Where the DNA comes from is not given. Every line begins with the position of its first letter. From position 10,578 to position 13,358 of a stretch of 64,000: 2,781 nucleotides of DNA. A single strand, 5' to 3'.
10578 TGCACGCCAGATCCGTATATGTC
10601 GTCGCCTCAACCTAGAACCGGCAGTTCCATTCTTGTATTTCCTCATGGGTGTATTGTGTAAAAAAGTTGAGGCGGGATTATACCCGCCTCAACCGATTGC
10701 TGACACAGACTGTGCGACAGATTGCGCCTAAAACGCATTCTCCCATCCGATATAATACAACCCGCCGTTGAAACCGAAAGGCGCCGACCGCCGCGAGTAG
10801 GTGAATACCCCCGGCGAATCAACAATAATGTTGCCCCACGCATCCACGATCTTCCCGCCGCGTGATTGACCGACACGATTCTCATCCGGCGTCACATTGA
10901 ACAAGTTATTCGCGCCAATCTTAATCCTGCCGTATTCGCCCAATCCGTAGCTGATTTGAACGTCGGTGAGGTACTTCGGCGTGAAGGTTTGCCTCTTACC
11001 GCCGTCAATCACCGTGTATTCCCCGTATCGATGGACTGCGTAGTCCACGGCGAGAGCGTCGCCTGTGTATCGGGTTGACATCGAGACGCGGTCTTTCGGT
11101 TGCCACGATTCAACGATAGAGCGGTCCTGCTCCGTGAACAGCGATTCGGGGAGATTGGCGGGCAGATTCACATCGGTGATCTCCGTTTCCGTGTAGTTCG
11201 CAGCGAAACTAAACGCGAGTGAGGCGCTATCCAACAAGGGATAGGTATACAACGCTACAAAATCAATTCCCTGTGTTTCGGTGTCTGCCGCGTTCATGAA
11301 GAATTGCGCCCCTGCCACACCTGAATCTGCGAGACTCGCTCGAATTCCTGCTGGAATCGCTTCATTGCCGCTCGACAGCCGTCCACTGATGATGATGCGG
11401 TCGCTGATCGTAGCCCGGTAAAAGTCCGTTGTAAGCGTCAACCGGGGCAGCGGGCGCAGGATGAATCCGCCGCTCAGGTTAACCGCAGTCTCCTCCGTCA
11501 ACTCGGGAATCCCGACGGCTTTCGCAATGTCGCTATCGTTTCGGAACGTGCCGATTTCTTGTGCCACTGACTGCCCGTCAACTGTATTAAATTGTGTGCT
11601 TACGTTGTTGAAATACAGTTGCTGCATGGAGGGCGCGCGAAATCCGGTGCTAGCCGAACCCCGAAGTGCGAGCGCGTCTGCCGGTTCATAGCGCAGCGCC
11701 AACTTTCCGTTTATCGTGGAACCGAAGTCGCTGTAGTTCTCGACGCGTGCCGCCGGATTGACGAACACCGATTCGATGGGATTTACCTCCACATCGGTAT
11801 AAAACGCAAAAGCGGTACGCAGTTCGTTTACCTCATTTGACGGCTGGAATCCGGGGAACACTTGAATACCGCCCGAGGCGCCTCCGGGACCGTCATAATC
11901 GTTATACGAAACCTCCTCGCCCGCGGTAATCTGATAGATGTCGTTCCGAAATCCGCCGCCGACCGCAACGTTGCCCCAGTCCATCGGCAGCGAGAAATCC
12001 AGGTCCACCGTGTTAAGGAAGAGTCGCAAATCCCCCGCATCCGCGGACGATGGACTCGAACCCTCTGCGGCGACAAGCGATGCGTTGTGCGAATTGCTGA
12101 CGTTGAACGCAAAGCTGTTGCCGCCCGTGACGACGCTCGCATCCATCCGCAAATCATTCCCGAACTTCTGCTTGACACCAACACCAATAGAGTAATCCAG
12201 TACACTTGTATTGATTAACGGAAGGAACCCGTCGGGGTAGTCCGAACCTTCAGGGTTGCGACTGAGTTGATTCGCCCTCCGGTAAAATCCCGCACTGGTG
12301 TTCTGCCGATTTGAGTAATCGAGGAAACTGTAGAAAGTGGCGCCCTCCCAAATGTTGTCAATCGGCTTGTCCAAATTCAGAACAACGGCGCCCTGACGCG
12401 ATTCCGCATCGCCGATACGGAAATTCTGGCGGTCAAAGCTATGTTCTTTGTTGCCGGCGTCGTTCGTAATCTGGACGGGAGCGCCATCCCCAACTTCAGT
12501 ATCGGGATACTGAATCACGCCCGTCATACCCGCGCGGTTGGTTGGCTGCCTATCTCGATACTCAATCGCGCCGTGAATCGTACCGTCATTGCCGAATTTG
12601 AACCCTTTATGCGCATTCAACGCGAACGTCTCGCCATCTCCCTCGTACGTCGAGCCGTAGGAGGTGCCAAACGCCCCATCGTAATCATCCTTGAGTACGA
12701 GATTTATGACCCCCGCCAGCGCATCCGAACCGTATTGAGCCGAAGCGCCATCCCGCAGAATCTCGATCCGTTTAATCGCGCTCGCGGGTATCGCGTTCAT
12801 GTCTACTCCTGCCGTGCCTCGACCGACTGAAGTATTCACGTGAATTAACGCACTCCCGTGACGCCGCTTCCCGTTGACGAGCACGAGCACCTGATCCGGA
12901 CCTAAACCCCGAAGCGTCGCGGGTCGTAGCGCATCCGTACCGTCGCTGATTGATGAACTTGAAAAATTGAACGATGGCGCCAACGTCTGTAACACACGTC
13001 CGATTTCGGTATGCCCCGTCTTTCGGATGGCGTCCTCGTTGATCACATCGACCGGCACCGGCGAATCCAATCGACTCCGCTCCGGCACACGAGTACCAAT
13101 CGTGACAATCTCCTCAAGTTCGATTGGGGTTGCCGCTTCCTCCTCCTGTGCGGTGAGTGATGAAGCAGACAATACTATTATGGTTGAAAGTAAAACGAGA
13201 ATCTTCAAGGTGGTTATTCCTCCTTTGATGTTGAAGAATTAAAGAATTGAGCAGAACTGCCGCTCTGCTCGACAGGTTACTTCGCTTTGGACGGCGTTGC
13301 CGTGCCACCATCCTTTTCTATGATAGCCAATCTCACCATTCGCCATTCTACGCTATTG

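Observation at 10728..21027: Paired modules of secreted 14-blade WD40 proteins and C-type-lectin-like proteins next to a TonB-dependent receptor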

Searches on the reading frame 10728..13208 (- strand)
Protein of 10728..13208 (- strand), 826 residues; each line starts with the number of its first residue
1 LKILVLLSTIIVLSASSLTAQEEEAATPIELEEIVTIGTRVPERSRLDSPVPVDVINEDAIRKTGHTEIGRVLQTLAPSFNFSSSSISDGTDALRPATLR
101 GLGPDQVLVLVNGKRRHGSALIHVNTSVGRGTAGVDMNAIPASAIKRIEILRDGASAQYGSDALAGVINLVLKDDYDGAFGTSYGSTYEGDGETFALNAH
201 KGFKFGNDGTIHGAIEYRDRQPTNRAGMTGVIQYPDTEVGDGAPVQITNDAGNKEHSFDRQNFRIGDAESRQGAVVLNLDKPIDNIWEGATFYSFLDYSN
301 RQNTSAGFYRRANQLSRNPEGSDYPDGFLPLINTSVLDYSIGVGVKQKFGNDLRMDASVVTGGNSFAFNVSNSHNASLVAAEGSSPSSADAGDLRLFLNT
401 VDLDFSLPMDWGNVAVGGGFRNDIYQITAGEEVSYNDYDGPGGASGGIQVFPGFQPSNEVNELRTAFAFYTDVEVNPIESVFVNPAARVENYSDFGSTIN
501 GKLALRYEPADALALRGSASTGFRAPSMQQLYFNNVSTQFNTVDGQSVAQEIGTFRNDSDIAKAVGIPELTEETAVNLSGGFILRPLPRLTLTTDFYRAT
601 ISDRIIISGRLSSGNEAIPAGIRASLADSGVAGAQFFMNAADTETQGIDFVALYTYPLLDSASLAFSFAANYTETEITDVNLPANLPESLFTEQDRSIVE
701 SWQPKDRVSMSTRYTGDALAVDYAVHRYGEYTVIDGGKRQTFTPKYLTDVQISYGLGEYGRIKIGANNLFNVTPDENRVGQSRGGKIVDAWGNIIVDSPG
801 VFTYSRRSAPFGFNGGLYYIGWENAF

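Call 5: search_protein_families(library=pfam, proteins=[window:10728-13208:-], max_evalue=0.01)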
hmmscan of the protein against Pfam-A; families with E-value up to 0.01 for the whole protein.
window:10728-13208:- (826 aa): 2 families
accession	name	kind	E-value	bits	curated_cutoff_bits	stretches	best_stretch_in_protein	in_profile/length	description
PF00593.30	TonB_dep_Rec_b-barrel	-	1.2e-29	104.9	27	1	293-769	19-436/436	TonB dependent receptor-like, beta-barrel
PF07715.20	Plug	-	1.4e-21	77.4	23.9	1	47-167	3-107/107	TonB-dependent Receptor Plug Domain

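Call 6: search_protein_families(library=ncbifam, proteins=[window:10728-13208:-], max_evalue=0.01)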
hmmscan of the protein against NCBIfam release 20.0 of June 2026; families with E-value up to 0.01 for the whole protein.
window:10728-13208:- (826 aa): 18 families
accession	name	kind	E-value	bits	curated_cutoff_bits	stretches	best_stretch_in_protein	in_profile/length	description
NF010048.1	PRK13524.1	subfamily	2.1e-23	82.7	493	2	49-178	53-181/744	FepA family TonB-dependent siderophore receptor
NF010051.0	PRK13528.1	subfamily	2.3e-22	79.1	583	2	8-180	13-179/727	FepA family TonB-dependent siderophore receptor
TIGR01786.1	TonB-hemlactrns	subfamily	5.2e-21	74.7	323.75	2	496-771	435-683/719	TonB-dependent hemoglobin/transferrin/lactoferrin family receptor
NF010010.0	PRK13483.1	equivalog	1.8e-19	69.2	927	2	7-174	9-164/660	ligand-gated channel protein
TIGR01785.1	TonB-hemin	subfamily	7.3e-19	67.7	316.85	2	31-220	1-181/677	TonB-dependent heme/hemoglobin receptor family protein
TIGR01779.1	TonB-B12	equivalog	1.1e-18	67.1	599.7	2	11-236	12-215/614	TonB-dependent vitamin B12 receptor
NF050067.1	TonBEntbctnRecCfrA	equivalog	9.7e-18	63.8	1200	2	20-174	15-159/698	TonB-dependent ferric enterobactin receptor CfrA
NF007478.2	PRK10064.1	equivalog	1.3e-17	63.4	745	1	13-174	12-159/663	catecholate siderophore receptor CirA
NF010012.0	PRK13486.1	equivalog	4.6e-16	58.3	924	2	32-177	25-162/696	TonB-dependent receptor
NF010011.0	PRK13484.1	equivalog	4.8e-16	58.2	1197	1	44-174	42-160/682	IreA family TonB-dependent siderophore receptor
NF007926.1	PRK10641.1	equivalog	2.7e-15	56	836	1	13-179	8-160/617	TonB-dependent vitamin B12 receptor BtuB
NF010038.0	PRK13513.1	equivalog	5.3e-15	55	942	1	8-174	14-166/659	ligand-gated channel protein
TIGR01776.1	TonB-tbp-lbp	subfamily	2.6e-07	29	468.8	1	99-176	115-192/946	lactoferrin/transferrin family TonB-dependent receptor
NF049946.1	TonB_dep_CU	exception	1.6e-06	26.7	700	1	90-174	96-171/683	TonB-dependent receptor, CU motif-type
NF049945.1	TonB_dep_FCYXU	equivalog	8.8e-06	24.6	825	1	18-174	23-168/697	TonB-dependent receptor, FCYXU motif-type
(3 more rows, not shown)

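Call 35: search_solved_structures(query=window:10728-13208:-, max_evalue=0.00001)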
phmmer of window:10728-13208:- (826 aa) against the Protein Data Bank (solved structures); distinct sequences matched with E-value up to 0.00001: 17.
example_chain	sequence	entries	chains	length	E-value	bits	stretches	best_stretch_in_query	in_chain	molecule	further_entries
5fp2_A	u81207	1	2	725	3.3e-16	61.9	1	20-218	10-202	FERRIC ENTEROBACTIN RECEPTOR PIRA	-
5fr8_A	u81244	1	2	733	3.8e-15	58.4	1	23-183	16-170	TONB-DEPENDENT SIDEROPHORE RECEPTOR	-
5out_A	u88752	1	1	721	6.9e-14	54.2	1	28-218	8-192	Ferric enterobactin receptor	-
6q5e_A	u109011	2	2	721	6.9e-14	54.2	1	28-218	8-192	Ferric enterobactin receptor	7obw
5m9b_A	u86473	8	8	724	7.2e-14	54.2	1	28-218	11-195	Ferric enterobactin receptor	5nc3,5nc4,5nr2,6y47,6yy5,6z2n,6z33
6r1f_A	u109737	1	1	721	7.3e-14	54.1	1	28-218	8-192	Ferric enterobactin receptor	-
2hdf_A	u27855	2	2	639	9.3e-14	53.8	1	41-174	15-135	Colicin I receptor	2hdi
5mzs_A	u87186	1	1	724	1.1e-13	53.5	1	28-218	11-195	Ferric enterobactin receptor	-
6i2j_A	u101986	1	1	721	1.1e-13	53.5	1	28-218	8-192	Ferric enterobactin receptor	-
1fep_A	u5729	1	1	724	1.3e-13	53.3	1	26-180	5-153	FERRIC ENTEROBACTIN RECEPTOR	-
9nn6_A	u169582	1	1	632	1.4e-13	53.2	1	43-174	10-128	Colicin I receptor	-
1nqf_A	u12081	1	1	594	3.2e-07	32.2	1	45-186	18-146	Vitamin B12 receptor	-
3rgm_A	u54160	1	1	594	3.2e-07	32.2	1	45-186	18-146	Vitamin B12 transporter BtuB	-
1nqe_A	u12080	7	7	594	3.3e-07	32.1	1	45-186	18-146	Vitamin B12 receptor | Vitamin B12 transporter btuB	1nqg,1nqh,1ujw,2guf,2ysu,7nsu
3m8b_A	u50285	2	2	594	3.5e-07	32.1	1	48-186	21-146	Vitamin B12 transporter btuB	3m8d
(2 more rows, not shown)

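Call 67: search_protein_families(library=padloc, proteins=[window:10728-13208:-], max_evalue=0.001)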
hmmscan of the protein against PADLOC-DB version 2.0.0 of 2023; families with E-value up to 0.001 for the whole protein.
window:10728-13208:- (826 aa): 0 families
